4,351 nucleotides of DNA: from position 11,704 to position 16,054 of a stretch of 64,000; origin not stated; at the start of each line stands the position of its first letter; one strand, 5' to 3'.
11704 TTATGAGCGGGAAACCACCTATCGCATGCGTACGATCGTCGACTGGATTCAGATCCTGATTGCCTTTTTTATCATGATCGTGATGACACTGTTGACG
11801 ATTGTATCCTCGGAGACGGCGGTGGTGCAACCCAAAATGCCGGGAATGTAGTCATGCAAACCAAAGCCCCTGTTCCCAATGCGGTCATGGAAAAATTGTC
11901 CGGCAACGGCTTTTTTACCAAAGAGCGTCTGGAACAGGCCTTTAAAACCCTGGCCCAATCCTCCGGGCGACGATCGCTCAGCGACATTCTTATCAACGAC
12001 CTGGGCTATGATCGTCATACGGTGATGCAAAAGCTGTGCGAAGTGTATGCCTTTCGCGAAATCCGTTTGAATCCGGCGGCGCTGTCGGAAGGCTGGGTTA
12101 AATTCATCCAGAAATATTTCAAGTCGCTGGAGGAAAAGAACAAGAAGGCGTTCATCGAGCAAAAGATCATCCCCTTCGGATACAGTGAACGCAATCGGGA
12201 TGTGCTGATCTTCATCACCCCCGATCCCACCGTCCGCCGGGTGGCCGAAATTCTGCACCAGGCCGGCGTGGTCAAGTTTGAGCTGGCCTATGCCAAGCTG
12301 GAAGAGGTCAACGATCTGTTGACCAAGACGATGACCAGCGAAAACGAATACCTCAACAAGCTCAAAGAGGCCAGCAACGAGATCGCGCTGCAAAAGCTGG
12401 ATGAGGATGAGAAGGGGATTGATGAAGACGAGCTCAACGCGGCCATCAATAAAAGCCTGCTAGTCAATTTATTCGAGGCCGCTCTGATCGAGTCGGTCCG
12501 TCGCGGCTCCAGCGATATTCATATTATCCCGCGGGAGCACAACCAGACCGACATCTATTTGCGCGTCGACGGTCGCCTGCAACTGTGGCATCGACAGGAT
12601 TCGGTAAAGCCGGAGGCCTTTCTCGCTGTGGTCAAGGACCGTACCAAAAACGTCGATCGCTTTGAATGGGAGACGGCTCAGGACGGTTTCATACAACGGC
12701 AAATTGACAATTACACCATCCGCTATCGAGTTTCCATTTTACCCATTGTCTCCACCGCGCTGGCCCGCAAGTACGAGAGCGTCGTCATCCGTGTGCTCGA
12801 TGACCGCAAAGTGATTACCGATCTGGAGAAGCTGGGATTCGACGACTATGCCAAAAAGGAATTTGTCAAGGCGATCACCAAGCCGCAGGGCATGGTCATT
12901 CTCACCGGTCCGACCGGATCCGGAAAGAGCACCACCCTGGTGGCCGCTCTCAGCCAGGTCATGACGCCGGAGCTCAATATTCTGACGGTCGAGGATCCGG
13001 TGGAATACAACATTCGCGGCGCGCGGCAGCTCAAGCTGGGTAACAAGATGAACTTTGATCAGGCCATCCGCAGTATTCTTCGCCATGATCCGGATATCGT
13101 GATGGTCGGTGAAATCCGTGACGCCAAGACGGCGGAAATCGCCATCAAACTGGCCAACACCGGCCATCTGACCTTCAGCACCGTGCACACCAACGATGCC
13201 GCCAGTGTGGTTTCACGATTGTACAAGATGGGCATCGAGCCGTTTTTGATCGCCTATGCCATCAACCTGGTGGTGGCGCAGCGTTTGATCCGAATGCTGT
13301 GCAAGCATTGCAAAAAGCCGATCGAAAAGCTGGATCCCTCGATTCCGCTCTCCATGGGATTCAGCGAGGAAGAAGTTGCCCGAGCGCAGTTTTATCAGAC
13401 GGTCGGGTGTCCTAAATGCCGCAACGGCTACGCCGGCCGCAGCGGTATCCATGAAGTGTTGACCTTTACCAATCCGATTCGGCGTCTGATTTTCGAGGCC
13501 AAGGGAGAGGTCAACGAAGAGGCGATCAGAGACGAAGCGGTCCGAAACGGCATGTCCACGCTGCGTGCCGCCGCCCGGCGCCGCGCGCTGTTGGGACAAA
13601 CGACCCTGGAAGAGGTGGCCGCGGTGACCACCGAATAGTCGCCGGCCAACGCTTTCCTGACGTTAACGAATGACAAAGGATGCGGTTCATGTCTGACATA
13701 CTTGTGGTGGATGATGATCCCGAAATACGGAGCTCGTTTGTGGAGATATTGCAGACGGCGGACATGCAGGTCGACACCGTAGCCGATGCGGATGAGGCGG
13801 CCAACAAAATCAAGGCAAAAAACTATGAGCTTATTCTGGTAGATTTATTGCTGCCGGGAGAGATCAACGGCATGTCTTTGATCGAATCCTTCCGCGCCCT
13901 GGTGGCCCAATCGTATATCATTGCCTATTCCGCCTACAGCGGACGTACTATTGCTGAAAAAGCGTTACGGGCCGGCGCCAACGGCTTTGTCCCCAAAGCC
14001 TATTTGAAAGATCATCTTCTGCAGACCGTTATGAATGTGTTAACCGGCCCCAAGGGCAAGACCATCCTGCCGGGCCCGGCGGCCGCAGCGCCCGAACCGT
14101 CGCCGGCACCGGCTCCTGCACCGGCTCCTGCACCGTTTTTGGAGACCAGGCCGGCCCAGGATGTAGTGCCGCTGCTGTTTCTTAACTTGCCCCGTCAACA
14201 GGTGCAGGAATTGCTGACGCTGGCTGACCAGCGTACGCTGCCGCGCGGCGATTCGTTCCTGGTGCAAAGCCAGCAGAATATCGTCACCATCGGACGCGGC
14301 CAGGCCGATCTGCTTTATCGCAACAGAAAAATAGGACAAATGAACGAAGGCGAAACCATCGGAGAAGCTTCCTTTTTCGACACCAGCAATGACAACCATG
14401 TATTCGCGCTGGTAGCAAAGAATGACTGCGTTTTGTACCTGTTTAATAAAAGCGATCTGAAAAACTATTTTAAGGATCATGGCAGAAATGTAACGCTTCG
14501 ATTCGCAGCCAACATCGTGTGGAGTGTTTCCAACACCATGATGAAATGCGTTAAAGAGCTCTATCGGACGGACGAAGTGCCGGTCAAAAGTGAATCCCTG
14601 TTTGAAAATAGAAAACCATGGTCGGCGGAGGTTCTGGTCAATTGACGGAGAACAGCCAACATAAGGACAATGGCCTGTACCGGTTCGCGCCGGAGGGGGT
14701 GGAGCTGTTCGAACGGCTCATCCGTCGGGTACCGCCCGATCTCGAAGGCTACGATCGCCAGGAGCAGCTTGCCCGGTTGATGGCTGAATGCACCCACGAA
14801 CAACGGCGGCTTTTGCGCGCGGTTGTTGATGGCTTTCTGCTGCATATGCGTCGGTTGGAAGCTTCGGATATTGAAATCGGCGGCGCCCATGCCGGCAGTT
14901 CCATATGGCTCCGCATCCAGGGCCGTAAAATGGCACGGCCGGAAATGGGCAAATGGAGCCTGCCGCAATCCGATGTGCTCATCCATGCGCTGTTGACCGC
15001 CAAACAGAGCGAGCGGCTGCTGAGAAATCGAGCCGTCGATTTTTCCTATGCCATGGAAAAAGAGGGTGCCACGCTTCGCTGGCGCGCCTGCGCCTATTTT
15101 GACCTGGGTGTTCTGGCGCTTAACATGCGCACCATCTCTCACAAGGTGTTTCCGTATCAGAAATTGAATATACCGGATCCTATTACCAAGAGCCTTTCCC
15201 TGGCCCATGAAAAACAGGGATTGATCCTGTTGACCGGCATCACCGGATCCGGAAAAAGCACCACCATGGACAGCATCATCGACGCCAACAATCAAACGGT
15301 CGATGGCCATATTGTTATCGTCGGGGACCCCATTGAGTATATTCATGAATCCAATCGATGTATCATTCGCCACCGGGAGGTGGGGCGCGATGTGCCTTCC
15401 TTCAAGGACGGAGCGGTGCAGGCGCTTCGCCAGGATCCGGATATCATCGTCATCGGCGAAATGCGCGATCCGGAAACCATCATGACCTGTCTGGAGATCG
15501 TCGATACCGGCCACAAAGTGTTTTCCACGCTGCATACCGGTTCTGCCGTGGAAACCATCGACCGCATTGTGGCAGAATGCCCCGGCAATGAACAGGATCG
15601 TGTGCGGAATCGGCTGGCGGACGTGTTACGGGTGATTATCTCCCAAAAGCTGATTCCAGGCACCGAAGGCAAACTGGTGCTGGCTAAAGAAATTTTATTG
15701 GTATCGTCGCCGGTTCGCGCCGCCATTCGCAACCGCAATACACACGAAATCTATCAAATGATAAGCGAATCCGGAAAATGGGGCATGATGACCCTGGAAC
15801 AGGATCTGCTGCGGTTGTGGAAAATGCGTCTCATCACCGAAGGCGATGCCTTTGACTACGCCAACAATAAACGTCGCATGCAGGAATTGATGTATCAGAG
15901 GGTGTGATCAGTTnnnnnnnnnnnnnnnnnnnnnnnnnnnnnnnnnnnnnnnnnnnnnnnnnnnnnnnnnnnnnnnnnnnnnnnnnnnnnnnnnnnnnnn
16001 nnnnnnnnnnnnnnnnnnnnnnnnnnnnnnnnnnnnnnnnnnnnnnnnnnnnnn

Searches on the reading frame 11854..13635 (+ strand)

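Call 21: search_protein_families(library=pfam, proteins=[window:11854-13635:+], max_evalue=0.001)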
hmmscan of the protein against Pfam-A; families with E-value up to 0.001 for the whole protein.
window:11854-13635:+ (594 aa): 4 families
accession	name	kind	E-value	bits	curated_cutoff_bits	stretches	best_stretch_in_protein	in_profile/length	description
PF00437.27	T2SSE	-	1.2e-101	340.5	24.9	1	200-589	5-369/370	Type II/IV secretion system protein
PF13555.12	AAA_29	-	5.6e-06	26.4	27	1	343-373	20-49/61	P-loop containing region of AAA domain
PF20720.3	nSTAND3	-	0.00021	21.5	27.2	0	340-384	12-56/155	Novel STAND NTPase 3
PF25199.1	nSTAND_NTPase5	-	0.00031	21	34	1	342-385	38-82/145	Novel STAND NTPase 5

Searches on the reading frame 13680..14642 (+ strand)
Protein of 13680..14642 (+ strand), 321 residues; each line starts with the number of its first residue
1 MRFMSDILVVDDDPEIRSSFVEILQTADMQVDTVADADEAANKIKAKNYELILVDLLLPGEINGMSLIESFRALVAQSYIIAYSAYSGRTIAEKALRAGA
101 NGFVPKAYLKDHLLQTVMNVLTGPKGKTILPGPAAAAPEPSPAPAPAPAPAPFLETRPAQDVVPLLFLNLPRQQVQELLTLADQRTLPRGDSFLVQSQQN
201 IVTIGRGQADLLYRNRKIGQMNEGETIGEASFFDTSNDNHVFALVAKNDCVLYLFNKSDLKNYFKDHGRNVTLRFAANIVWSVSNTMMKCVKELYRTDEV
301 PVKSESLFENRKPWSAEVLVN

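Call 51: search_protein_families(library=pfam, proteins=[window:13680-14642:+], max_evalue=0.0001)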
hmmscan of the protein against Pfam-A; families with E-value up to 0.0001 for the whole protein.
window:13680-14642:+ (321 aa): 2 families
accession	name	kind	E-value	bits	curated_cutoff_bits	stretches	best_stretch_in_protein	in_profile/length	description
PF00072.30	Response_reg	-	1.2e-22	80.6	30.2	1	7-117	1-110/111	Response regulator receiver domain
PF00027.35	cNMP_binding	-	9.4e-06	26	27.5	1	189-266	6-88/89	Cyclic nucleotide-binding domain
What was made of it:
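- A receiver protein with a cNMP-binding domain is in the window at 13680-14645 (call 51).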

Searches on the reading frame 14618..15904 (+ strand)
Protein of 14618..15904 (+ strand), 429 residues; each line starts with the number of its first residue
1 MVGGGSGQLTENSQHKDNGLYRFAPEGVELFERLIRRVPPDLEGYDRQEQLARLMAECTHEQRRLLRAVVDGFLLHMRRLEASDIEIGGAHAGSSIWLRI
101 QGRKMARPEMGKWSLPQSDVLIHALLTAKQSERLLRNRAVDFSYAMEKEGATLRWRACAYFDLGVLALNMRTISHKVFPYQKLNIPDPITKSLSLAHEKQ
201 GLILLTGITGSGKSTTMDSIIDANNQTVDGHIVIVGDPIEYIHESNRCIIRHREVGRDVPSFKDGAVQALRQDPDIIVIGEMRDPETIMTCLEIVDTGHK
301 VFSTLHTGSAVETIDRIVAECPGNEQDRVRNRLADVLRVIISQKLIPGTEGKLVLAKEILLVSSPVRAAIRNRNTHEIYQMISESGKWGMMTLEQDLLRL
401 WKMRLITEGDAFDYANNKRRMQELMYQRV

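Call 51: search_protein_families(library=pfam, proteins=[window:14618-15904:+], max_evalue=0.0001)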
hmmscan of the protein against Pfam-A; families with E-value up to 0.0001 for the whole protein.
window:14618-15904:+ (429 aa): 1 family
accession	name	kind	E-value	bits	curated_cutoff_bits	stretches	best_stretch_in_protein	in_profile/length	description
PF00437.27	T2SSE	-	3.3e-36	125.1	24.9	1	170-347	109-279/370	Type II/IV secretion system protein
